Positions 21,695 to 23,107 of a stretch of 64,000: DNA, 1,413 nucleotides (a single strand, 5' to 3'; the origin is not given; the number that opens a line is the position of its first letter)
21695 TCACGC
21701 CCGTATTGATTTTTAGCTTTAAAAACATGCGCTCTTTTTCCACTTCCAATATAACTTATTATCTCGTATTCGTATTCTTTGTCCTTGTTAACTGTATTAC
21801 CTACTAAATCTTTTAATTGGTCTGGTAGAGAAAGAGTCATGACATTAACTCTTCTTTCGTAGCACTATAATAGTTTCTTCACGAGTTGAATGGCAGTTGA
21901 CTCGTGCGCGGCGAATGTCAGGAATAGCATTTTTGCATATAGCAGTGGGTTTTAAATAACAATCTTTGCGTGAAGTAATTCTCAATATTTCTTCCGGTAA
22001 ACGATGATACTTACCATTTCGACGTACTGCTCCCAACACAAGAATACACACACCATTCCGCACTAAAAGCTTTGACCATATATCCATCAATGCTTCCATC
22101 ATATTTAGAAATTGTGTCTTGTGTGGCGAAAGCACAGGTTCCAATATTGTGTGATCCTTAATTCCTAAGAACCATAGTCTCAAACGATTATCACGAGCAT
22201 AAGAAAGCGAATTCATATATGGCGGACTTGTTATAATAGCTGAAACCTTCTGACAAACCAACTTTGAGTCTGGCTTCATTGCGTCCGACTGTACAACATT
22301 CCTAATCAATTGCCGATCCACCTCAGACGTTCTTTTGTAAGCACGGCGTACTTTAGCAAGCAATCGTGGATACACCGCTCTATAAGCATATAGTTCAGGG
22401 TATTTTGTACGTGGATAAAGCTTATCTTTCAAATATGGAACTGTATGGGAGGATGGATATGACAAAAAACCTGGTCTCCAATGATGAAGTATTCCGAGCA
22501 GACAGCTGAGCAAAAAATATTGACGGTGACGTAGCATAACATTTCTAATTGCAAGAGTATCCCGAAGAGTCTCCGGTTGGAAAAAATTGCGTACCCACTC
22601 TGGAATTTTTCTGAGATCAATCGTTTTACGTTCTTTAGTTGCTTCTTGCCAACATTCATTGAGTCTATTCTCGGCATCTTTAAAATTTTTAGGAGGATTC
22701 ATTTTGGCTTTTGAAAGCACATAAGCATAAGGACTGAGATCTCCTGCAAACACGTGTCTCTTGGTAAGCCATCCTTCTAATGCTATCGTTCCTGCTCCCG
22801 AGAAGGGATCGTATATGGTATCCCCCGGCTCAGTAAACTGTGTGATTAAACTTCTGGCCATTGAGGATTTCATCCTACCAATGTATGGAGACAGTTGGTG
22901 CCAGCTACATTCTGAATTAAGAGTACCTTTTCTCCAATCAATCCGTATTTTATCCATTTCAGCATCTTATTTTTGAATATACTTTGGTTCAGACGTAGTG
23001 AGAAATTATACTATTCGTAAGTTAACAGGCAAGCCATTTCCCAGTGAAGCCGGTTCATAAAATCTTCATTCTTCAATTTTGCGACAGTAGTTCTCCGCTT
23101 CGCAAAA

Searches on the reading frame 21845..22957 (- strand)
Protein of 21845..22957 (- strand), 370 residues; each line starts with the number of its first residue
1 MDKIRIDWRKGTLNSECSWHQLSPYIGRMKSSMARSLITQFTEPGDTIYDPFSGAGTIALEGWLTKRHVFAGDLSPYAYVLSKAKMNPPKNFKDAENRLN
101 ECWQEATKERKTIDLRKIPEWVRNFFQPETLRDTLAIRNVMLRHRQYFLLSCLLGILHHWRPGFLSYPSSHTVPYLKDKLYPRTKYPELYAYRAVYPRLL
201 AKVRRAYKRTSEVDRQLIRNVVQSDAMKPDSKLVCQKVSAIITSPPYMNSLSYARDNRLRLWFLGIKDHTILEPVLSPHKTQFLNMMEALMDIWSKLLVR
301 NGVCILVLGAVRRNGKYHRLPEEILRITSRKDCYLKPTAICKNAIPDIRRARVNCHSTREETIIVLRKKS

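Call 6: search_protein_families(library=pfam, proteins=[window:21845-22957:-], max_evalue=1)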
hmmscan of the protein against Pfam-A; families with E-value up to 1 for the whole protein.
window:21845-22957:- (370 aa): 4 families
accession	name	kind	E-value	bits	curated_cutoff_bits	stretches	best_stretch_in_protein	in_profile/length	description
PF01170.24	UPF0020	-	7.5e-09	36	22.3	1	27-80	10-64/197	RMKL-like, methyltransferase domain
PF01555.25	N6_N4_Mtase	-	1.7e-08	35.1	26.7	1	32-73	169-210/221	DNA methylase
PF02086.21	MethyltransfD12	-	0.00062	20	22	1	30-98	5-76/253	D12 class N6 adenine-specific DNA methyltransferase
PF12030.13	DUF3517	-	0.11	11.5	25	1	131-221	298-397/406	Domain of unknown function (DUF3517)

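Call 7: search_protein_families(library=padloc, proteins=[window:21845-22957:-], max_evalue=1)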
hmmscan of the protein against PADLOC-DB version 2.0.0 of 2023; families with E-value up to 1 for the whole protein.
window:21845-22957:- (370 aa): 46 families (the best 25 are shown)
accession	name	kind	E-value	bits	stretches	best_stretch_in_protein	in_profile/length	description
PDLC03325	MTase_II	-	1.6e-21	74.6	2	18-142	66-180/426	Type II methyltransferase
PDLC03380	MTase_II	-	4.7e-16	57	2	5-89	17-101/393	Type II methyltransferase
PDLC03322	MTase_II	-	6.2e-14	49.7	1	6-140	23-166/446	Type II methyltransferase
PDLC03224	MTase_II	-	3.5e-13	47.3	2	218-272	277-331/481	Type II methyltransferase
PDLC03364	MTase_II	-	4.4e-13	46.9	2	5-126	18-136/380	Type II methyltransferase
PDLC03353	MTase_II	-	1.1e-12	46.1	2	29-76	193-240/260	Type II methyltransferase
PDLC03239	MTase_II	-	9e-11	39.1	2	21-153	67-208/442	Type II methyltransferase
PDLC03387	MTase_II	-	1.6e-10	38.6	2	31-87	220-276/289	Type II methyltransferase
PDLC03377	MTase_II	-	6.2e-09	33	1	17-274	93-354/504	Type II methyltransferase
PDLC03362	MTase_II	-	1.2e-08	32.3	2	234-269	258-293/438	Type II methyltransferase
PDLC03350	MTase_II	-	3e-07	28.2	2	33-78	242-287/312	Type II methyltransferase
PDLC03371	MTase_II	-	9.3e-07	26.6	1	34-71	200-237/260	Type II methyltransferase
PDLC03352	MTase_II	-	1.5e-06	24.4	1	45-110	92-157/1023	Type II methyltransferase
PDLC03389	MTase_II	-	2e-06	24.8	2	239-265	281-307/445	Type II methyltransferase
PDLC00661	HmaB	-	2.2e-06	23.8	1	47-110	140-204/973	DNA-adenine methylase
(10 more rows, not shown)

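Call 32: search_protein_families(library=ncbifam, proteins=[window:21845-22957:-], max_evalue=0.1)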
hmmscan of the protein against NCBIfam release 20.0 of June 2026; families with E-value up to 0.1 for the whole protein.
window:21845-22957:- (370 aa): 6 families
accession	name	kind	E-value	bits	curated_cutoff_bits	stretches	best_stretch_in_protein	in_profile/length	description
TIGR01177.1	TIGR01177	hypoth_equivalog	0.00039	19.8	316.55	0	29-73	166-211/330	TIGR01177 family methyltransferase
NF042963.1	DUF1156_antiphage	equivalog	0.0056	14.8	1000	1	46-108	185-247/960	anti-phage-associated DUF1156 domain-containing protein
NF040850.1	Trm14_Thcoccales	equivalog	0.014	14.3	480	1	28-87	201-260/365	tRNA (guanine(6)-N2)-methyltransferase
NF040721.1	Trm14_Arch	equivalog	0.016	14.3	280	1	29-75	175-222/370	tRNA (guanine(6)-N2)-methyltransferase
NF050803.1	DnaMtaseCcrMCaul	equivalog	0.039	12.9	830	0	35-69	196-230/350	adenine-specific DNA-methyltransferase CcrM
NF010253.0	PRK13699.1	subfamily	0.068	12.8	244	0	35-60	154-179/226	DNA methyltransferase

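Call 70: search_solved_structures(query=window:21845-22957:-, max_evalue=0.01)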
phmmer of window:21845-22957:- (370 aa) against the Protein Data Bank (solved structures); distinct sequences matched with E-value up to 0.01: 0.
